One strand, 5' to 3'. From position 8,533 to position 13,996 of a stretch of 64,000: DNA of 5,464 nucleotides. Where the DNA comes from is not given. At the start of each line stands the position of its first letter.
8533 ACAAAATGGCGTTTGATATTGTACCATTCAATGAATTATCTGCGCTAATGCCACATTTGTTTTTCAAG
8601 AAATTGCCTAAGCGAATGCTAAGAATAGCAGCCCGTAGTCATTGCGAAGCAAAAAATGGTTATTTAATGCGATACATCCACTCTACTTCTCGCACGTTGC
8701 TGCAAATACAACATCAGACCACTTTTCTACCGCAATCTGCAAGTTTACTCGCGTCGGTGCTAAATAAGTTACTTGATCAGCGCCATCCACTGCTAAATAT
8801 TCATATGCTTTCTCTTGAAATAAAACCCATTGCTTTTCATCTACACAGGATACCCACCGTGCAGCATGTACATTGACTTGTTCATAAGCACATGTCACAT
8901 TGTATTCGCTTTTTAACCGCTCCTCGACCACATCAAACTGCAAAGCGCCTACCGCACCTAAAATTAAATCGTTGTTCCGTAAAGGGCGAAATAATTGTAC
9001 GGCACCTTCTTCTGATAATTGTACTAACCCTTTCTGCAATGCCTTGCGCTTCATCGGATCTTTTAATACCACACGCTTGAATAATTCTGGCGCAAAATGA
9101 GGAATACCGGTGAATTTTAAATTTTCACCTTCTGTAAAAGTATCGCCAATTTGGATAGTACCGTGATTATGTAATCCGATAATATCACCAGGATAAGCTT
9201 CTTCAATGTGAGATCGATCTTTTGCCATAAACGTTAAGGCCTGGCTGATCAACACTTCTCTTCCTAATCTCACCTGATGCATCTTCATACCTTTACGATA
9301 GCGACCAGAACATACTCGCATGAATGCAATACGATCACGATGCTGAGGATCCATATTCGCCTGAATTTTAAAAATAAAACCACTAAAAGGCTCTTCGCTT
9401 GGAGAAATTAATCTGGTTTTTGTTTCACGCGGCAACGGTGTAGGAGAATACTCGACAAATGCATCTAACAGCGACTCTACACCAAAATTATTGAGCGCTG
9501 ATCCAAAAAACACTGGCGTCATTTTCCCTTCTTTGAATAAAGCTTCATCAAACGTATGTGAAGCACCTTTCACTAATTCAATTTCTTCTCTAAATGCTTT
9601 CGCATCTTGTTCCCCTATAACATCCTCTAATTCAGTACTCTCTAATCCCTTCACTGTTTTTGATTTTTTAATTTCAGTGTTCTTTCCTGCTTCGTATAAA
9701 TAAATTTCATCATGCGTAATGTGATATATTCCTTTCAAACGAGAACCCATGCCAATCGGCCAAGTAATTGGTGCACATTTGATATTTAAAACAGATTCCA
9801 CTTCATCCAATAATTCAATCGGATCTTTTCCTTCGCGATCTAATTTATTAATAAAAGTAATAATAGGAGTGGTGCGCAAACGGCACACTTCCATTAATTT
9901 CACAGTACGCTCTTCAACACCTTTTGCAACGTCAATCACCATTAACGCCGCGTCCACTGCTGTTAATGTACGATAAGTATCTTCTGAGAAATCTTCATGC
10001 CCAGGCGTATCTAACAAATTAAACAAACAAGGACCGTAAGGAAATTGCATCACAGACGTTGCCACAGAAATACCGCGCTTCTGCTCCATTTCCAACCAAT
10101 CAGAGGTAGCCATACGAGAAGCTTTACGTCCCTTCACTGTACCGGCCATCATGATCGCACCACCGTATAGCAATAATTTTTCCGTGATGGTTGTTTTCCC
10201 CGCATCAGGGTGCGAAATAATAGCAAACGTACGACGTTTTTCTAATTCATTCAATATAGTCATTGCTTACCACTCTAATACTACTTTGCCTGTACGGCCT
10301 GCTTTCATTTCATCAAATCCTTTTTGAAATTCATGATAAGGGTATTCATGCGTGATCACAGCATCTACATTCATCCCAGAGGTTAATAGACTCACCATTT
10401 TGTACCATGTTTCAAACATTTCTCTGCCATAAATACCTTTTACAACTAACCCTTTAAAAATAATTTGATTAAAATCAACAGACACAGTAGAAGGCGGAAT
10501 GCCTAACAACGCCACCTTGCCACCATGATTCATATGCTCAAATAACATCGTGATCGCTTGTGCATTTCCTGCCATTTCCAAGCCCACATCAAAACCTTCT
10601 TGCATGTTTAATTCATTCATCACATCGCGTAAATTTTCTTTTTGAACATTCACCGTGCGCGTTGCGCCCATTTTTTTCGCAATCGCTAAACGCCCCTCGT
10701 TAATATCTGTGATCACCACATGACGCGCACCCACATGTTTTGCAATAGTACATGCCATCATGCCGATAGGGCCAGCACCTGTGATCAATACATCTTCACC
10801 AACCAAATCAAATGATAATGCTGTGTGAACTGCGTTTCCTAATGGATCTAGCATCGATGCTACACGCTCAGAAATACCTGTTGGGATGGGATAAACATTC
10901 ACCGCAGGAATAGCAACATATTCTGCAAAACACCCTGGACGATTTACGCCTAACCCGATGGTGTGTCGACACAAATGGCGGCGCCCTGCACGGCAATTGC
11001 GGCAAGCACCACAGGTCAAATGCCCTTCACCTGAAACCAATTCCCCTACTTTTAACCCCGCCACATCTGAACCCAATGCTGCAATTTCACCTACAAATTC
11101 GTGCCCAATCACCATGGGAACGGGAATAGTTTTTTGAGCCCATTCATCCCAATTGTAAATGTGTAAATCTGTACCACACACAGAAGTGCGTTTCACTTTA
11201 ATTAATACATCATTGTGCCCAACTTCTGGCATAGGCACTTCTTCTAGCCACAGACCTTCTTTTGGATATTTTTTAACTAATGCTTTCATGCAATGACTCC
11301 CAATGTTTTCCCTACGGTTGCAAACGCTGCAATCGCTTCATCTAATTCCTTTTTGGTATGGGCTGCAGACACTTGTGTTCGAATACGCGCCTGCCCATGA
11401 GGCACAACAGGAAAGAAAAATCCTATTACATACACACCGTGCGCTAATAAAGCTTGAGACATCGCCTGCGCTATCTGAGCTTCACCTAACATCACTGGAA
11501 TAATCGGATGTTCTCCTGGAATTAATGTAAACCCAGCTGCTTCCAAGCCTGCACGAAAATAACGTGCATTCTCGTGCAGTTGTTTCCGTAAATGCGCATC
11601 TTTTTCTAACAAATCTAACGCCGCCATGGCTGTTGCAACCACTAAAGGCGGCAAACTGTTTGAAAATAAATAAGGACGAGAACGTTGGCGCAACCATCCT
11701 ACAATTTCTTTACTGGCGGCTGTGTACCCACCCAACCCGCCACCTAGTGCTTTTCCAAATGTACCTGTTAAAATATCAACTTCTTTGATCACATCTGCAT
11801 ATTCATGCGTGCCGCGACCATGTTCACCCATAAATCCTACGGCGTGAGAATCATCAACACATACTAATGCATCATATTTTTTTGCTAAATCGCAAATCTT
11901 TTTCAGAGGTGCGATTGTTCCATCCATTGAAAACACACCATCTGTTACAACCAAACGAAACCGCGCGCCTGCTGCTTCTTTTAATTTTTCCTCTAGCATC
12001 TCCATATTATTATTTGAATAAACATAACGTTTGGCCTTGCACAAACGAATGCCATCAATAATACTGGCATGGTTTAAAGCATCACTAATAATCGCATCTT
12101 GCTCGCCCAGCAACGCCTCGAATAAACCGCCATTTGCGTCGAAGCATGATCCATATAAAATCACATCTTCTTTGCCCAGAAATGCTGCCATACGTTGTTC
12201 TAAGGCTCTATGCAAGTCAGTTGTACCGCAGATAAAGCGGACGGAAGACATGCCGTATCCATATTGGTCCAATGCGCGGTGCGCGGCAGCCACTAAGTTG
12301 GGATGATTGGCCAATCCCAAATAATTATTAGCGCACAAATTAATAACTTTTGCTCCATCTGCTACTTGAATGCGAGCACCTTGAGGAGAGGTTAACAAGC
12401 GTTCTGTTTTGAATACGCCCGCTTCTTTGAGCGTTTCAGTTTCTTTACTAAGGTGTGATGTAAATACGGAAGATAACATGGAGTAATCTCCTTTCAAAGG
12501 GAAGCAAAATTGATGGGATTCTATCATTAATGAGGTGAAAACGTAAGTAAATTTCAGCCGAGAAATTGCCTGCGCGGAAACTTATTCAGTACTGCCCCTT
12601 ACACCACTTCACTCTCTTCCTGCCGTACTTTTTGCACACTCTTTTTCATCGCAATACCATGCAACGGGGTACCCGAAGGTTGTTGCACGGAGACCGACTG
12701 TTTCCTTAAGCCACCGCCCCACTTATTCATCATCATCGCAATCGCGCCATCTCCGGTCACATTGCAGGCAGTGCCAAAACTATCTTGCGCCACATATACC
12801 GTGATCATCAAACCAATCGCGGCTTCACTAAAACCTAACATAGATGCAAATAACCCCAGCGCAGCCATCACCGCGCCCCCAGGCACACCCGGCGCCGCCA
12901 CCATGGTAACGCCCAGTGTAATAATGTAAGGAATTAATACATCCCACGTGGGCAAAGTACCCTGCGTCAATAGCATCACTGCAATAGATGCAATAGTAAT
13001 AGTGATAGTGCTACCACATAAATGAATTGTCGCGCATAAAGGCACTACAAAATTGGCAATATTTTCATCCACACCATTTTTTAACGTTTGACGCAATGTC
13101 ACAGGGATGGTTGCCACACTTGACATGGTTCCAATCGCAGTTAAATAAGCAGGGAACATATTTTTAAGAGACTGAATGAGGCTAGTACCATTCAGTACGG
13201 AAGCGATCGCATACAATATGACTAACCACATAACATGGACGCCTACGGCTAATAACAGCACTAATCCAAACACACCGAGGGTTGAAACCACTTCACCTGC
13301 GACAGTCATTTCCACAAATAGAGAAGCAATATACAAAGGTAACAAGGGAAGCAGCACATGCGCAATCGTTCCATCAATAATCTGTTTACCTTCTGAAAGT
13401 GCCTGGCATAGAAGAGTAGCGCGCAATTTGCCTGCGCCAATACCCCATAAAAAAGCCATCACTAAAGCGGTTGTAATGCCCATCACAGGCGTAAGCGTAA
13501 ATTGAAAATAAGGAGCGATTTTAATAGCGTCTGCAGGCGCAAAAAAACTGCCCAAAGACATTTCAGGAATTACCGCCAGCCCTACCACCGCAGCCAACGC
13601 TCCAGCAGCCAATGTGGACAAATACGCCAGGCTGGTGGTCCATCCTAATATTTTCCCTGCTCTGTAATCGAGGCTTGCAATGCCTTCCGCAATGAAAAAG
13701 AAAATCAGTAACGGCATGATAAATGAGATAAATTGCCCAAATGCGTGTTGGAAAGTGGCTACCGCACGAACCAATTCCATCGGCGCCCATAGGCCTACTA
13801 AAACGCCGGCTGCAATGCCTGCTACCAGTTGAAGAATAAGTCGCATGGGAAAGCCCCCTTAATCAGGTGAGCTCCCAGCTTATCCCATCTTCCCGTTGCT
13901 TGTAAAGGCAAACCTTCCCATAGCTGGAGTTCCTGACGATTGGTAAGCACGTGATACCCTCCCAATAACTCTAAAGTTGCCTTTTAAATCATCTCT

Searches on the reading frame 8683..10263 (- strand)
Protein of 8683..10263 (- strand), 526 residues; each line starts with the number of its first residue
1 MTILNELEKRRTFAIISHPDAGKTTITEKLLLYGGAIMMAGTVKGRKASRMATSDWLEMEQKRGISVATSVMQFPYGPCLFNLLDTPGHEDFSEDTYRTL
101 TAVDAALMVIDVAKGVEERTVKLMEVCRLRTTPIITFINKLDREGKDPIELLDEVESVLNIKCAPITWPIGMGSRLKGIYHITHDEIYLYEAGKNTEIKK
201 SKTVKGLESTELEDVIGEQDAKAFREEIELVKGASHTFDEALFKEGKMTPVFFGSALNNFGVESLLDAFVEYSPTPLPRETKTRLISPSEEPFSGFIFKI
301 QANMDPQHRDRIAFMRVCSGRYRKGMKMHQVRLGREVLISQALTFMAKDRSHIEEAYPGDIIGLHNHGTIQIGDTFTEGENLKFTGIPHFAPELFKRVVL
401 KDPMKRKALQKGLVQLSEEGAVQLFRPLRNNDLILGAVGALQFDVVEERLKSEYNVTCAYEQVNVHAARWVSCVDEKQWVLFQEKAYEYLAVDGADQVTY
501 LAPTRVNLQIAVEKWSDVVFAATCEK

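Call 6: search_protein_families(library=ncbifam, proteins=[window:8683-10263:-], max_evalue=0.00001)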
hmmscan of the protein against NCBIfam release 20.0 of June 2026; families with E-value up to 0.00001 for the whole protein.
window:8683-10263:- (526 aa): 31 families (the best 25 are shown)
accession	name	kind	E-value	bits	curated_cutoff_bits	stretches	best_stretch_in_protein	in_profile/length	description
NF001964.0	PRK00741.1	equivalog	1.1e-262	872.1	473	1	2-525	4-527/529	peptide chain release factor 3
TIGR00503.1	prfC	equivalog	2.6e-259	861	466.95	1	3-525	4-526/527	peptide chain release factor 3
NF009381.0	PRK12740.1-5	subfamily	2.9e-71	240.8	583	1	7-465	6-476/692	elongation factor G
TIGR00484.1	EF-G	equivalog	1.5e-59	201.8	659.4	1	5-459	5-473/691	elongation factor G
NF012153.1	tet_protect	equivalog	5e-59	200.1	775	1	14-466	4-423/614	tetracycline resistance ribosomal protection protein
NF009891.0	PRK13351.1-1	equivalog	2.7e-53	181.6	597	1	8-465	7-466/681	elongation factor G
NF000120.3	47473_otr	exception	5.7e-46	157.3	900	1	13-467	5-422/608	tetracycline resistance ribosomal protection protein Otr(A)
NF009379.0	PRK12740.1-3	equivalog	1.2e-44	152.9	513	1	8-465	6-458/674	elongation factor G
NF033148.1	tet_protect_M_W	exception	2e-39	135.5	1100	1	14-462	7-415/639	TetM/TetW/TetO/TetS family tetracycline resistance ribosomal protection protein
NF058620.1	EFG2_Bacteroid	exception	2.3e-37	128.8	1000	1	11-461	10-468/717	elongation factor G2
NF009377.1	PRK12740.1-1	equivalog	1.7e-33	116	890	1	8-465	11-491/700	elongation factor G-like protein EF-G2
NF012155.1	tet_protect_M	exception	3.1e-33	114.9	1420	1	14-459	7-412/639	tetracycline resistance ribosomal protection protein Tet(M)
NF009892.0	PRK13351.1-3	equivalog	4.6e-31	107.9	640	1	11-273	4-242/623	elongation factor G-like protein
TIGR01393.1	lepA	equivalog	8e-31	107.1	533.9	2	9-164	2-155/595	translation elongation factor 4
TIGR01394.1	TypA_BipA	equivalog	3.9e-29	101.3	757.3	2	11-157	2-142/594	translational GTPase TypA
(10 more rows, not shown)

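Call 65: find_related_loci(query=A4, collection=genome_contigs, flank=10000)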
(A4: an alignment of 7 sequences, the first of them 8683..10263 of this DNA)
Query A4 (526 aa) in genome_contigs; peptide patterns used: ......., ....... (x = any residue, [..] = any of these).
306 stretches matched a pattern; 193 encode a relative of the query (tblastn E <= 1e-3); the best 80 are kept; 80 distinct loci.
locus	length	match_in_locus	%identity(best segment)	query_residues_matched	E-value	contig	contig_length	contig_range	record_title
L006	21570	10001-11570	92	4-526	0e+0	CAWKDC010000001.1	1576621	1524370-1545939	MAG: uncultured Gammaproteobacteria bacterium isolate MFD05512.bin.1.74 genome assembly, contig: contig_29360, whole gen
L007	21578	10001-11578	90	1-526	0e+0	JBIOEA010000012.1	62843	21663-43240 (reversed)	MAG: Gammaproteobacteria bacterium isolate GcC11-33 k141_588325_length_62843_cov_248.0000, whole genome shotgun sequence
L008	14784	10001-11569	69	2-525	0e+0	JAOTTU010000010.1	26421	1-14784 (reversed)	MAG: Gammaproteobacteria bacterium isolate 13_July_SF_Bin31 13_July_SF_Bin31_scaffold_525_c1, whole genome shotgun seque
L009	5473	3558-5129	69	1-525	0e+0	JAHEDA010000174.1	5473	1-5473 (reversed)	MAG: Gammaproteobacteria bacterium isolate Ww185 NODE_45711_length_5473_cov_2.331278, whole genome shotgun sequence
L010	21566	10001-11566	69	3-525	0e+0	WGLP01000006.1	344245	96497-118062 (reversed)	MAG: Gammaproteobacteria bacterium isolate RI_92 c_000000122757, whole genome shotgun sequence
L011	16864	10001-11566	69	3-525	0e+0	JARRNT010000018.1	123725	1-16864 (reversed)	MAG: Gammaproteobacteria bacterium isolate Spart_131_MAG scaffold_286, whole genome shotgun sequence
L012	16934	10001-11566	68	3-525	0e+0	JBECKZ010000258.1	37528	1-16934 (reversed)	MAG: Thiohalomonadales bacterium isolate ETDI88 k127_1803539, whole genome shotgun sequence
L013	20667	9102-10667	67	3-525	0e+0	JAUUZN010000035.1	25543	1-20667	MAG: Gammaproteobacteria bacterium isolate CSMAG_194 CSMAG_194_k127_5330316_length_25543_cov_31.2151, whole genome shotg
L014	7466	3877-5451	67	1-525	0e+0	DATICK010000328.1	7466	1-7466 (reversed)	MAG TPA_asm: Sulfuricaulis sp. isolate SMAG_U16314 k141_2104914, whole genome shotgun sequence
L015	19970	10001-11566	67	3-525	0e+0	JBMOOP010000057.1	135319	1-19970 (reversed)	MAG: Pseudomonadota bacterium isolate Betzabe_MAG105 MAG105_57, whole genome shotgun sequence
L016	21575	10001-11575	67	1-525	0e+0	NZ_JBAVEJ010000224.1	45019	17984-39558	MAG: Sulfuricaulis sp. isolate MFD05944_ilm_asm_bin16 k127_253772, whole genome shotgun sequence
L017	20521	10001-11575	67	1-525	0e+0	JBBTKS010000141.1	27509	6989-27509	MAG: Pseudomonadota bacterium isolate H41-bin172_1 H41_bin172_1_000000000141, whole genome shotgun sequence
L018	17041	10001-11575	67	1-525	0e+0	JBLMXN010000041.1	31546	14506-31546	MAG: Bacteroidota bacterium isolate MAG255 PRJNA957066_bin36_renamed_40, whole genome shotgun sequence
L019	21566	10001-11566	67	3-525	0e+0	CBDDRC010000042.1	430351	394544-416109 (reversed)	uncultured bacterium isolate s13_120 genome assembly, contig: s13_120.fak141_703460, whole genome shotgun sequence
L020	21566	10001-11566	67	3-525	0e+0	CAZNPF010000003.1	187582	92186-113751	MAG TPA_asm: uncultured Pseudomonadales bacterium isolate SRP263991_co5_11 genome assembly, contig: NODE_119_length_1875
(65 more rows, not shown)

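Call 72: search_protein_families(library=pfam, proteins=[L006:7913-8680:-], max_evalue=0.01)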
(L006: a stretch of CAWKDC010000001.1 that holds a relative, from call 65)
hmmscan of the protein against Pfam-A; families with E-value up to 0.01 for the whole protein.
L006:7913-8680:- (255 aa): 1 family
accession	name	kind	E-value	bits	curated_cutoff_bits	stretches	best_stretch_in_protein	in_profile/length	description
PF13505.12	OMP_b-brl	-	1.8e-08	35.2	28.7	1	7-255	4-175/175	Outer membrane protein beta-barrel domain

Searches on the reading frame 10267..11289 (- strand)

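Call 6: search_protein_families(library=ncbifam, proteins=[window:10267-11289:-], max_evalue=0.00001)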
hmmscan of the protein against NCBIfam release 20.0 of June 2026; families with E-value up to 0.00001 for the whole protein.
window:10267-11289:- (340 aa): 23 families
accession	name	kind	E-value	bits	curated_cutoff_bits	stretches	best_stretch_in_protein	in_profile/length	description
NF003808.0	PRK05396.1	equivalog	3.6e-174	578.5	380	1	1-340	1-340/341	L-threonine 3-dehydrogenase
TIGR00692.1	tdh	equivalog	1.9e-154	513.7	458.35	1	3-340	1-340/340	L-threonine 3-dehydrogenase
NF041097.1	keto_inos_dh_IolM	equivalog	1.9e-62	211.2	450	1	12-338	39-387/389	scyllo-inosose 3-dehydrogenase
NF007489.0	PRK10083.1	equivalog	8.2e-51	173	376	1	1-337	1-334/339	Zn-dependent oxidoreductase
NF007375.0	PRK09880.1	equivalog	5.9e-46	156.8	469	1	24-325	26-327/344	L-idonate 5-dehydrogenase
NF010344.0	PRK13771.1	subfamily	4.5e-44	150.8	349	1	1-339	1-332/334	putative alcohol dehydrogenase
NF007642.0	PRK10309.1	equivalog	9.1e-40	136.9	550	1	1-338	1-344/347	galactitol-1-phosphate 5-dehydrogenase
NF006940.0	PRK09422.1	equivalog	3.2e-39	134.8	344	1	1-339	1-334/338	alcohol dehydrogenase AdhP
TIGR03366.1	HpnZ_proposed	hypoth_equivalog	3e-37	128.5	328.1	1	24-287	4-279/315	putative phosphonate catabolism associated alcohol dehydrogenase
TIGR03451.1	mycoS_dep_FDH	equivalog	3.7e-35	121.4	512.9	2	148-338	163-356/358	S-(hydroxymethyl)mycothiol dehydrogenase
NF041172.1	AcrlCoa_red_Thmprot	equivalog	2.3e-34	118.8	500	1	1-338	1-332/334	acryloyl-CoA reductase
NF047908.1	AldhRedAhr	equivalog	5.9e-33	114.1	470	1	2-334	5-328/335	NADPH-dependent aldehyde reductase Ahr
TIGR03989.1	Rxyl_3153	subfamily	1.6e-32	113.2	440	2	119-335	139-365/370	NDMA-dependent alcohol dehydrogenase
TIGR02819.1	fdhA_non_GSH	equivalog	1.4e-27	96.3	636.95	2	25-125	36-129/397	formaldehyde dehydrogenase, glutathione-independent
TIGR02818.1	adh_III_F_hyde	equivalog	4e-27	95.2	543.95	2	163-338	185-366/368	S-(hydroxymethyl)glutathione dehydrogenase/class III alcohol dehydrogenase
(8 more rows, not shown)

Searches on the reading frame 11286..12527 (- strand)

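Call 6: search_protein_families(library=ncbifam, proteins=[window:11286-12527:-], max_evalue=0.00001)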
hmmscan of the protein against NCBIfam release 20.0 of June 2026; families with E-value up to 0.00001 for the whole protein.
window:11286-12527:- (413 aa): 15 families
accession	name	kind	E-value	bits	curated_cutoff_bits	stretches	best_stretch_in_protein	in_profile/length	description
NF005394.0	PRK06939.1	equivalog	1.9e-195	649.2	460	1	21-412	4-397/397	glycine C-acetyltransferase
TIGR01822.1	2am3keto_CoA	equivalog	2.7e-194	645.5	493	1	23-412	2-393/393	glycine C-acetyltransferase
TIGR01825.1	gly_Cac_T_rel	subfamily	3.4e-137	457.2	535.4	1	27-412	2-385/385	BioF/Kbl family PLP-dependent acyltransferase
TIGR00858.1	bioF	equivalog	3.4e-115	384.7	426.45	1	48-402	10-364/365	8-amino-7-oxononanoate synthase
NF047600.1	SerpalmtaseCFB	equivalog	1.3e-101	340.2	640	1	28-410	13-393/395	serine palmitoyltransferase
NF047599.1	SerpalmtaseBetaP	equivalog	8.5e-96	321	500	1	26-409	10-393/394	serine palmitoyltransferase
TIGR01821.1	5aminolev_synth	equivalog_domain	1e-93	314.4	338.55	1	41-410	26-398/402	5-aminolevulinate synthase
NF047603.1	SerpalmtaseAlphaP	equivalog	4.2e-80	269.3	670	1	31-412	16-399/399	serine palmitoyltransferase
NF005526.0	PRK07179.1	equivalog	1.8e-59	201.4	428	1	59-405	54-395/407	alpha-hydroxyketone-type quorum-sensing autoinducer synthase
NF005697.0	PRK07505.1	subfamily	1.5e-43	148.9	342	1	47-403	36-396/405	hypothetical protein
NF004608.1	PRK05937.1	equivalog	1.2e-34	119.7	399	1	60-403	3-343/366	8-amino-7-oxononanoate synthase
NF000586.1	PRK00011.1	subfamily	5.6e-12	45.1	335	1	129-338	88-300/404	serine hydroxymethyltransferase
TIGR01141.1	hisC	equivalog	7.1e-07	28.4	276.55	1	185-367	139-315/349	histidinol-phosphate transaminase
NF002877.0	PRK03317.1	equivalog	4e-06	25.9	409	1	203-367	179-337/374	histidinol-phosphate transaminase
TIGR01977.1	am_tr_V_EF2568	hypoth_equivalog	9.9e-06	24.8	377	0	134-233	77-181/376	cysteine desulfurase family protein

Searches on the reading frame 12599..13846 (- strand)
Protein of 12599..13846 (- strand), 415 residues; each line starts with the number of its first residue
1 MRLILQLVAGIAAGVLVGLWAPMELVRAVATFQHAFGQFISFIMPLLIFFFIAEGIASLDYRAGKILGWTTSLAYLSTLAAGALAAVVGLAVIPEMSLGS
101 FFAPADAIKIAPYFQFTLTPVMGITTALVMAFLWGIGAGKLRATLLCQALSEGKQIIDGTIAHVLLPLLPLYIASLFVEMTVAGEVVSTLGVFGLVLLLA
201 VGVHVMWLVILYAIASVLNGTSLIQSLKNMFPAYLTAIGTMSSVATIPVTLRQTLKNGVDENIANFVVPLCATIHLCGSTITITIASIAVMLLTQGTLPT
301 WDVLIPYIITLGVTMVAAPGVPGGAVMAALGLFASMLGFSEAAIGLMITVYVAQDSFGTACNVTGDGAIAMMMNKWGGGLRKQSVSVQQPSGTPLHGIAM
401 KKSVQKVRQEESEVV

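Call 6: search_protein_families(library=ncbifam, proteins=[window:12599-13846:-], max_evalue=0.00001)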
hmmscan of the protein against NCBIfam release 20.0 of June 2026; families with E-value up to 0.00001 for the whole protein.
window:12599-13846:- (415 aa): 4 families
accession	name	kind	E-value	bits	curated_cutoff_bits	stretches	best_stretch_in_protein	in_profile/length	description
NF010151.0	PRK13628.1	equivalog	9.8e-15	54.5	308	1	2-366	15-390/407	serine/threonine transporter SstT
NF002461.0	PRK01663.1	subfamily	2.6e-12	46.5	513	2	126-386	152-411/428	C4-dicarboxylate transporter DctA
NF008440.0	PRK11283.1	equivalog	5.7e-10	38.5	638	1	130-378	166-413/437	glutamate/aspartate:proton symporter GltP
NF009587.0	PRK13027.1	subfamily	6.8e-07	28.4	570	0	178-380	205-406/442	C4-dicarboxylate transporter DctA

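Call 90: find_encoding_contigs(protein=window:12599-13846:-, flank=10000, max_places=6)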
Protein window:12599-13846:- (415 aa): 1 contig read that carries it; 1 place shown.
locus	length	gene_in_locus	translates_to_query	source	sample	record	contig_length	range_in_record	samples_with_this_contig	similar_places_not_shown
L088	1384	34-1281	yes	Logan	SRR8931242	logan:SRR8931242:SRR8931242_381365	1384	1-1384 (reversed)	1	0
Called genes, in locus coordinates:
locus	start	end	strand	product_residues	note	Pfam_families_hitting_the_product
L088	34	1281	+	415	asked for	PF00375:SDF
